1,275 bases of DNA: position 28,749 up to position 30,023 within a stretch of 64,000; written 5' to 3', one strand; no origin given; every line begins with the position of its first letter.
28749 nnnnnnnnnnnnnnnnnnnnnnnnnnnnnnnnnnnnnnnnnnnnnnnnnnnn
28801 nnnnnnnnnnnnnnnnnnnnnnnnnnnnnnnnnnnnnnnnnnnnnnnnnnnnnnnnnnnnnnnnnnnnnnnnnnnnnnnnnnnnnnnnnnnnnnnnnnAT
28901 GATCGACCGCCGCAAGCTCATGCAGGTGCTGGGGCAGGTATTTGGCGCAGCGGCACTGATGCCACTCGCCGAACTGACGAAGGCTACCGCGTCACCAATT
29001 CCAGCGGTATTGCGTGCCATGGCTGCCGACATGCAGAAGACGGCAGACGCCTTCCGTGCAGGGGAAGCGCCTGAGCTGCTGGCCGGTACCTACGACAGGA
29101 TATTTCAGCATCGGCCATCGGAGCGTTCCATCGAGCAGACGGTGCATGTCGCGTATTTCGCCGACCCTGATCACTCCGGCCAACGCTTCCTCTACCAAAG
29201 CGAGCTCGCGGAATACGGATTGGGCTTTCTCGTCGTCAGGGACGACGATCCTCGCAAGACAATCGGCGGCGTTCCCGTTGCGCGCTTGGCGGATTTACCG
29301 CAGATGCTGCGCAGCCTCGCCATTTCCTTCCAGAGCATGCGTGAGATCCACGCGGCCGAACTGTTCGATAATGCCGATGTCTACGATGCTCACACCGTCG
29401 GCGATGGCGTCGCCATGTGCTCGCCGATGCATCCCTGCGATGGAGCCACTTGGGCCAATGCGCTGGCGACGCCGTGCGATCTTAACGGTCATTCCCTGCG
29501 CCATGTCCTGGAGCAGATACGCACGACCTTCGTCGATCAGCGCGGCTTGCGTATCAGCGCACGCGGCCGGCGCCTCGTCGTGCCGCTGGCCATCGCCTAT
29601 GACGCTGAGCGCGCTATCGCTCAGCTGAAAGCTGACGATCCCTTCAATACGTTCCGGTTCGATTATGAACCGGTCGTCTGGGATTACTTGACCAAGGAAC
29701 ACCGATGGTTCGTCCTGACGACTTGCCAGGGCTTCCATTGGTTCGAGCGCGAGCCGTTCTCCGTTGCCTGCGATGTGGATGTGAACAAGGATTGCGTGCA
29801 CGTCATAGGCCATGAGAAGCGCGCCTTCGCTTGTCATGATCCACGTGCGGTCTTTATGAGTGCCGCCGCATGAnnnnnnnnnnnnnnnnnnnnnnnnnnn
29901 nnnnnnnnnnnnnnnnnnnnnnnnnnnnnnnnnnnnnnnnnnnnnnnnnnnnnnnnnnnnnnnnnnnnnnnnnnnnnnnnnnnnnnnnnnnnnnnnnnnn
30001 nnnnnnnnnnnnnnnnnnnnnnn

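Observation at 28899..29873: Full-length paralogue of the major capsid protein with a Tat-type signal peptide and seven cysteines, encoded outside the virion module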

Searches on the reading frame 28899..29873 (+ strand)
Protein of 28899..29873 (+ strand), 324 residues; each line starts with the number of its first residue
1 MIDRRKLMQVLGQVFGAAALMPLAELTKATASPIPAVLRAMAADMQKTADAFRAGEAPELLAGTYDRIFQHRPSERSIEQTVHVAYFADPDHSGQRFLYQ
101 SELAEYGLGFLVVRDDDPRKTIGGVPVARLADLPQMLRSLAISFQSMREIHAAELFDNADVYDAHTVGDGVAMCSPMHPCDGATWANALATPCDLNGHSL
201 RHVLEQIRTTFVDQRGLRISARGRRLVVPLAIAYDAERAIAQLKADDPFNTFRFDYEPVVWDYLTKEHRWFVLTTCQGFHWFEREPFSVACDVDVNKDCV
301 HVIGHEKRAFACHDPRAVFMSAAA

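Call 8: search_protein_families(library=pfam, proteins=[window:28899-29873:+], max_evalue=0.1)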
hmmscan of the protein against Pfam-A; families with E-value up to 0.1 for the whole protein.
window:28899-29873:+ (324 aa): 0 families

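Call 9: search_protein_families(library=phrogs, proteins=[window:28899-29873:+], max_evalue=0.01)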
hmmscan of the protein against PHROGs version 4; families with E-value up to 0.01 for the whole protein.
window:28899-29873:+ (324 aa): 0 families

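Call 13: search_dna_similar(query=window:28899-29873:+, collection=phages, mode=protein, max_rows=30)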
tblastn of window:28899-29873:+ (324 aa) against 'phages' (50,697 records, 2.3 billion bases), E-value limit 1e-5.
Records with a match: 16; places in all: 16; records where one place covers at least 80% of the query: 10.
Best place of each record, by identity: <60% 16.
By first word of the organism name: Caudoviricetes 4; Caulobacter 4; Roseobacter 2; Pelagibacter 2; phage 1; Alcaligenes 1; Bacillus 1; Phage 1.
By host as written in the record: - 4; Caulobacter vibrioides CB15 3; Roseobacter sp. FZCC0083 2; Candidatus Pelagibacter sp. HTCC1062 2; unknown 1; Caulobacter vibrioides 1; Alcaligenes faecalis 10106 1; Bacillus sp. (in: Bacteria) 1; and 1 more.
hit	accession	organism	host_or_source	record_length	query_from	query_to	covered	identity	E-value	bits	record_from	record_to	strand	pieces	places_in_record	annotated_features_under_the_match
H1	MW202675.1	Caudoviricetes sp.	Manatee Spring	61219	59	321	81%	33.4%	1e-36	145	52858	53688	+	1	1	major capsid protein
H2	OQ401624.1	Roseobacter phage CRP-902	Roseobacter sp. FZCC0083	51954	65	324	80%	29.3%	3e-23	106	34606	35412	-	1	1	major head subunit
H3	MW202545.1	Caudoviricetes sp.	Manatee Spring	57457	26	319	91%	25.5%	2e-11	71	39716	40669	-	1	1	major capsid protein | hypothetical protein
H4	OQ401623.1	Roseobacter phage CRP-901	Roseobacter sp. FZCC0083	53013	65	324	80%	28.6%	1e-21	101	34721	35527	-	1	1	putative head protein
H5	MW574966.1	phage 023Pt_psg01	unknown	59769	65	323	80%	28.6%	4e-22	102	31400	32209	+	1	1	putative phage head protein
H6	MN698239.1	Pelagibacter phage HTVC023P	Candidatus Pelagibacter sp. HTCC1062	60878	68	319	78%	29.3%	4e-23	105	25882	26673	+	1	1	capsid protein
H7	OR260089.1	Caulobacter phage GB2A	Caulobacter vibrioides CB15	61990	40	319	86%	26.0%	2e-11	71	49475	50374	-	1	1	hypothetical protein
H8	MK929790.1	Caulobacter phage RW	Caulobacter vibrioides CB15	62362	40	319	86%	26.0%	2e-11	71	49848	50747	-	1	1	hypothetical protein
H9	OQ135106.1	Caulobacter phage RLK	Caulobacter vibrioides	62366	40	319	86%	26.0%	2e-11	71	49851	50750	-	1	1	RLK_gp086c: hypothetical protein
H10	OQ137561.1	Caulobacter phage KcrB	Caulobacter vibrioides CB15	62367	40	319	86%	26.0%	2e-11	71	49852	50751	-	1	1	KcrB_gp086c: hypothetical protein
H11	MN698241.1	Pelagibacter phage HTVC027P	Candidatus Pelagibacter sp. HTCC1062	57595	68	318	77%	28.9%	6e-18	90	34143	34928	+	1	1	capsid protein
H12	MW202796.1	Caudoviricetes sp.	Manatee Spring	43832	65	321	79%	27.0%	4e-15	82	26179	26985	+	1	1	major capsid protein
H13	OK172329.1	Alcaligenes phage vB_Af_QDWS535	Alcaligenes faecalis 10106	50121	65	324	80%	26.0%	1e-16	86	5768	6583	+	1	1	hypothetical protein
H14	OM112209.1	Bacillus phage PK1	Bacillus sp. (in: Bacteria)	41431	65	324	80%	24.8%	2e-9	64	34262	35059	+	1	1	major head subunit family protein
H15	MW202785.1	Caudoviricetes sp.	Manatee Spring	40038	65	294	71%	27.6%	1e-12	74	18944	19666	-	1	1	major capsid protein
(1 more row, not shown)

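Call 15: find_homologous_proteins(query=window:28899-29873:+, max_evalue=0.00001)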
Query window:28899-29873:+ (324 aa): 50 proteins with E <= 0.00001 among 6988 candidates.
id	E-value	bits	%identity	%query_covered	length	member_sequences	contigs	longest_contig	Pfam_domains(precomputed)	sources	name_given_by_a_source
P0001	1.5e-216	736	99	100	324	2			-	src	-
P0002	5.1e-13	67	28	85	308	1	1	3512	PF25209.3,PF10124.16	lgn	-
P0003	8.2e-13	66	29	81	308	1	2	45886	PF25209.3,PF10124.16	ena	-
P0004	5.0e-12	64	30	74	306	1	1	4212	PF25209.3,PF10124.16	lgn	-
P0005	1.4e-11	62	31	82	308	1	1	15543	PF25209.3,PF10124.16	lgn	-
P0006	1.7e-11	62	27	80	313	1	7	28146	PF25209.3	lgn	-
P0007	1.7e-11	62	28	83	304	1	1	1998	PF25209.3,PF10124.16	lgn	-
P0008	2.6e-11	61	28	80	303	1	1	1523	PF25209.3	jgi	-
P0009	5.3e-10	57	28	74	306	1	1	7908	PF25209.3,PF10124.16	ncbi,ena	-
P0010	1.2e-9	56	28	80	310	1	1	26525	PF25209.3,PF10124.16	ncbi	-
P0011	1.7e-9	55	29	74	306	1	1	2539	PF25209.3,PF10124.16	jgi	-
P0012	2.2e-9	55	28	74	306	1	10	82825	PF25209.3,PF10124.16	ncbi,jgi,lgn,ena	jgi:phage major head subunit gpT-like protein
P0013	2.4e-9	55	29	74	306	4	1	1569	PF25209.3,PF10124.16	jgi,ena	-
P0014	2.6e-9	55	28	77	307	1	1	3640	PF25209.3,PF10124.16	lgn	-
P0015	3.5e-9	54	29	74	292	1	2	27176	PF25209.3,PF10124.16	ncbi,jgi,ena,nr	ncbi:MAG: Mu-like prophage major head subunit gpT family protein [Streptosporangiaceae bacterium]|nr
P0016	8.3e-9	53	28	74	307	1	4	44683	PF25209.3,PF10124.16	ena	-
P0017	8.4e-9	53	29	77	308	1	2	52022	PF25209.3,PF10124.16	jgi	jgi:phage major head subunit gpT-like protein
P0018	9.8e-9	53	29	74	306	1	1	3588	PF25209.3,PF10124.16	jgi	-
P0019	1.5e-8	52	27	78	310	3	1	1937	PF25209.3,PF10124.16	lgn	-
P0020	1.5e-8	52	29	76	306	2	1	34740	PF25209.3,PF10124.16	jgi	jgi:phage major head subunit gpT-like protein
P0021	1.7e-8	52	28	77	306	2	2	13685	PF25209.3,PF10124.16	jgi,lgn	jgi:phage major head subunit gpT-like protein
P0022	2.0e-8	52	27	74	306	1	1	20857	PF25209.3,PF10124.16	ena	-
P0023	4.8e-8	51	28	78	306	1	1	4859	PF25209.3,PF10124.16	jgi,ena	-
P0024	5.2e-8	50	29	68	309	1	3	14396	PF25209.3,PF10124.16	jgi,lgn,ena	jgi:phage major head subunit gpT-like protein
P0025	5.5e-8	50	28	74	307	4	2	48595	PF25209.3,PF10124.16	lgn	-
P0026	7.1e-8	50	29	74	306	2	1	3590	PF25209.3,PF10124.16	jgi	jgi:hypothetical protein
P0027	7.8e-8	50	27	74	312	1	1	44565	PF25209.3,PF10124.16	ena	-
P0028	9.3e-8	50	29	74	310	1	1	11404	PF25209.3,PF10124.16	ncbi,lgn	-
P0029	1.1e-7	49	27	77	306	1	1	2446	PF25209.3,PF10124.16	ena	-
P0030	1.1e-7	49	27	73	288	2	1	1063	PF25209.3,PF10124.16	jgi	jgi:phage major head subunit gpT-like protein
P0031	1.2e-7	49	28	74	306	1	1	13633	PF25209.3,PF10124.16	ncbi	-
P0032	2.1e-7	48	28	74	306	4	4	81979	PF25209.3,PF10124.16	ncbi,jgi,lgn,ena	jgi:phage major head subunit gpT-like protein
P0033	2.1e-7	48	27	74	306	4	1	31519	PF25209.3,PF10124.16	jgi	jgi:phage major head subunit gpT-like protein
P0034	2.3e-7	48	28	73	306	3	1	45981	PF25209.3,PF10124.16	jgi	jgi:hypothetical protein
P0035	2.7e-7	48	27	77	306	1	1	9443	PF25209.3,PF10124.16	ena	-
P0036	3.1e-7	48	28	74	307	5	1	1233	PF25209.3,PF10124.16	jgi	jgi:phage major head subunit gpT-like protein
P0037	3.3e-7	48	30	79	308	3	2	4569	PF25209.3,PF10124.16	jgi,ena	jgi:phage major head subunit gpT-like protein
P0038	3.4e-7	48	26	74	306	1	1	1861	PF25209.3,PF10124.16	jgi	jgi:phage major head subunit gpT-like protein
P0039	5.1e-7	47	26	74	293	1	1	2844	PF25209.3,PF10124.16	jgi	jgi:phage major head subunit gpT-like protein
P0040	5.6e-7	47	27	77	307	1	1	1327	PF25209.3,PF10124.16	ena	-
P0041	6.3e-7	47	29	80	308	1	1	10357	PF25209.3,PF10124.16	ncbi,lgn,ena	-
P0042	8.9e-7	46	26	74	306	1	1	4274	PF25209.3,PF10124.16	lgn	-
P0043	2.0e-6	45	28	74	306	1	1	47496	PF25209.3,PF10124.16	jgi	jgi:phage major head subunit gpT-like protein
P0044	2.1e-6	45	28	74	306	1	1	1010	PF25209.3,PF10124.16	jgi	jgi:phage major head subunit gpT-like protein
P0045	2.6e-6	45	29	71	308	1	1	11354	PF25209.3,PF10124.16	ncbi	-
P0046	3.0e-6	45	29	74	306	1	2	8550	PF25209.3,PF10124.16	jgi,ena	-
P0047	3.1e-6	45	27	74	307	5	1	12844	PF25209.3,PF10124.16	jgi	jgi:phage major head subunit gpT-like protein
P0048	3.1e-6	45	27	85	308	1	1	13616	PF25209.3,PF10124.16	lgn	-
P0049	5.7e-6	44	29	73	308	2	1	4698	PF25209.3,PF10124.16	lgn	-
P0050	7.7e-6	43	25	79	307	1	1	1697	PF25209.3,PF10124.16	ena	-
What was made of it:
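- Tried and rejected: The word-indexed protein search found only the protein itself and distant ordinary MCPs (call 15).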

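Call 17: find_encoding_contigs(protein=window:28899-29873:+, flank=10000)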
Protein window:28899-29873:+ (324 aa): 6 contigs read that carry it; 1 place shown.
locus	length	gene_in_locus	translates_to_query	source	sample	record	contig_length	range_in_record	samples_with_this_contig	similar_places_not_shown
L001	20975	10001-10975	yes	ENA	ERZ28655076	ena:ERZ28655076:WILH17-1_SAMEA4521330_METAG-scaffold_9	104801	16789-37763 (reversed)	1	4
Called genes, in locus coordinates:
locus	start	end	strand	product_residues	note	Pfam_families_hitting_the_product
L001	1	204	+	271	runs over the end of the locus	-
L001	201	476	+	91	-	-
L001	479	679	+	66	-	-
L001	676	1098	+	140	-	-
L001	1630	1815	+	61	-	-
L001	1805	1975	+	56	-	-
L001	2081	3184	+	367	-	-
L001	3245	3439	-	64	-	-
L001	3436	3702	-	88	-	-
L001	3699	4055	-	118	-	-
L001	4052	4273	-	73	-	-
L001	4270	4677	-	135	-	-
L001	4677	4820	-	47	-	-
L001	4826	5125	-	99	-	-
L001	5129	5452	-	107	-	-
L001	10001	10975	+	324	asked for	-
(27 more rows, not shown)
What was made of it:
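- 28899..29873 (+): Gene for the 324-aa capsid-protein paralogue with a Tat-type signal (stop codon included). The identical protein is carried on 6 metagenome contigs, 5 of them in the 50-200 kb class (call 17).
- The identical protein occurs on 6 contigs (call 17).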

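Call 18: find_encoding_contigs(protein=P0001, flank=10000)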
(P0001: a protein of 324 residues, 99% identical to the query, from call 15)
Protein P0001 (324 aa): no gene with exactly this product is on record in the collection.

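Call 19: find_related_loci(query=window:28899-29873:+, collection=viral_contigs, flank=10000)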
Query window:28899-29873:+ (324 aa) in viral_contigs; peptide patterns used: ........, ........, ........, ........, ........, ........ (x = any residue, [..] = any of these).
4 stretches matched a pattern, but none encodes a relative of the query by tblastn (E <= 1e-3).

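Call 20: search_protein_families(library=ncbifam, proteins=[window:28899-29873:+], max_evalue=10)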
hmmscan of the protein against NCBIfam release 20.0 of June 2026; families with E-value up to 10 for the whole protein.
window:28899-29873:+ (324 aa): 1 family
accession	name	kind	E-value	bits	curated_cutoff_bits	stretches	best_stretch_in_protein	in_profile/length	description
NF045541.1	scaf_prot_MCP2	exception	0.024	13.2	525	1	203-273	499-577/634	prohead protease/major capsid protein fusion protein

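Call 26: search_protein_representatives(protein=window:28899-29873:+)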
Query: 324 residues. Proteins with E-value up to 0.001 (for the whole library): 696; up to 1e-10: 129; up to 1e-30: 25. The best 150 are listed.
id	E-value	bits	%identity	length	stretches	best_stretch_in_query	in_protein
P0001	4.7e-217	735.5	99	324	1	1-324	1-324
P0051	5.7e-65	235.9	42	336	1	11-321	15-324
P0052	1.7e-63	231.0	42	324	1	3-320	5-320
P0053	1.6e-61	224.5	42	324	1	9-319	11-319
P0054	3.2e-57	210.4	45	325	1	42-320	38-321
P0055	7.0e-56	206.0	42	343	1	10-321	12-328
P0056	2.7e-54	200.8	42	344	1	3-321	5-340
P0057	6.4e-50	186.4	40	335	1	8-321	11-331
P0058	4.8e-49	183.5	41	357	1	4-322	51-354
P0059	3.1e-48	180.9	41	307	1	4-321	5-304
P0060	2.8e-45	171.1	41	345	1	17-321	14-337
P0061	6.5e-44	166.7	36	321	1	3-323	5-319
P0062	8.4e-44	166.3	35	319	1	27-321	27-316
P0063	3.4e-42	161.0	40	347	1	11-319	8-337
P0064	1.1e-41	159.4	39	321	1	1-321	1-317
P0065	1.7e-40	155.4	39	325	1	9-319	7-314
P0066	1.1e-39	152.8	39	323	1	92-319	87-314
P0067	6.8e-39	150.2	40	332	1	6-319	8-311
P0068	1.3e-38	149.2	41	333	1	10-319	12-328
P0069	3.7e-38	147.8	40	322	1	61-319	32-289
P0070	4.8e-36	140.8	38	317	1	17-321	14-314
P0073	3.5e-32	128.1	33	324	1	42-323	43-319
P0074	8.7e-32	126.8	39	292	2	128-322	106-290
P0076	3.8e-29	118.1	32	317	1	11-321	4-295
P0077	8.9e-29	116.9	38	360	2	134-319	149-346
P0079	5.1e-28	114.4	32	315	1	33-321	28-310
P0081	7.5e-24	100.8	35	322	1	3-319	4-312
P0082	6.7e-23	97.6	36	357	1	87-321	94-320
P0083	1.9e-22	96.2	37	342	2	129-319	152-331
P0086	4.1e-21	91.8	38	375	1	130-319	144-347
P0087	8.2e-21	90.8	33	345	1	56-319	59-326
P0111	2.7e-14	69.3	34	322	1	4-319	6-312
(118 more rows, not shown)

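Call 31: predict_structure(protein=window:28899-29873:+)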
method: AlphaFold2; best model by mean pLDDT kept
length: 324 residues; sequences in the alignment: 1
mean_pLDDT: 31.9   pTM: 0.19
mean pLDDT of the five models: 31.9, 30.2, 29.6, 29.6, 28.0
residues with pLDDT >= 90: 0; 70-90: 0; 50-70: 0; < 50: 324
segments of 3 or more residues with pLDDT < 50: 1-324
pLDDT, mean of each block of 10 residues (from residue 1): 41 40 38 38 43 38 31 30 29 34 31 38 35 32 26 25 24 29 29 31 41 32 26 29 30 26 29 32 32 32 27 26 25
secondary structure, 60 per line:
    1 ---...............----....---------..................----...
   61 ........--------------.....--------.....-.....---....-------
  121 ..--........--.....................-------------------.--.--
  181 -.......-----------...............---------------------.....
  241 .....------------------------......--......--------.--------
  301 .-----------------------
elements in order: H4-18 H23-26 H36-53 H58-68 E83-87 E96-100 H102-106 E110-113 E125-129 H135-155 H182-188 H200-214 H236-245 E270-275 E278-283
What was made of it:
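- Tried and rejected: Single-sequence AlphaFold gave an unusable model (pLDDT 32, call 31).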

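Call 32: find_encoding_contigs(protein=P0052, flank=10000, max_places=3)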
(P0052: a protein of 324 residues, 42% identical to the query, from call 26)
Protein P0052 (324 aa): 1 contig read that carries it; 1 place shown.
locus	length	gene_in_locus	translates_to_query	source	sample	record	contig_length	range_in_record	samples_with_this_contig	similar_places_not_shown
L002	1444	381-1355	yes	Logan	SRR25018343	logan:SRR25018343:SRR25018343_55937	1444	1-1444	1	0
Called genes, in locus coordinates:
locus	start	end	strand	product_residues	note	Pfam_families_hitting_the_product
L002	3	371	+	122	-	?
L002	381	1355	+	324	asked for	PF25209:Phage_capsid_4 (weak)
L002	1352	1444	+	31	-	?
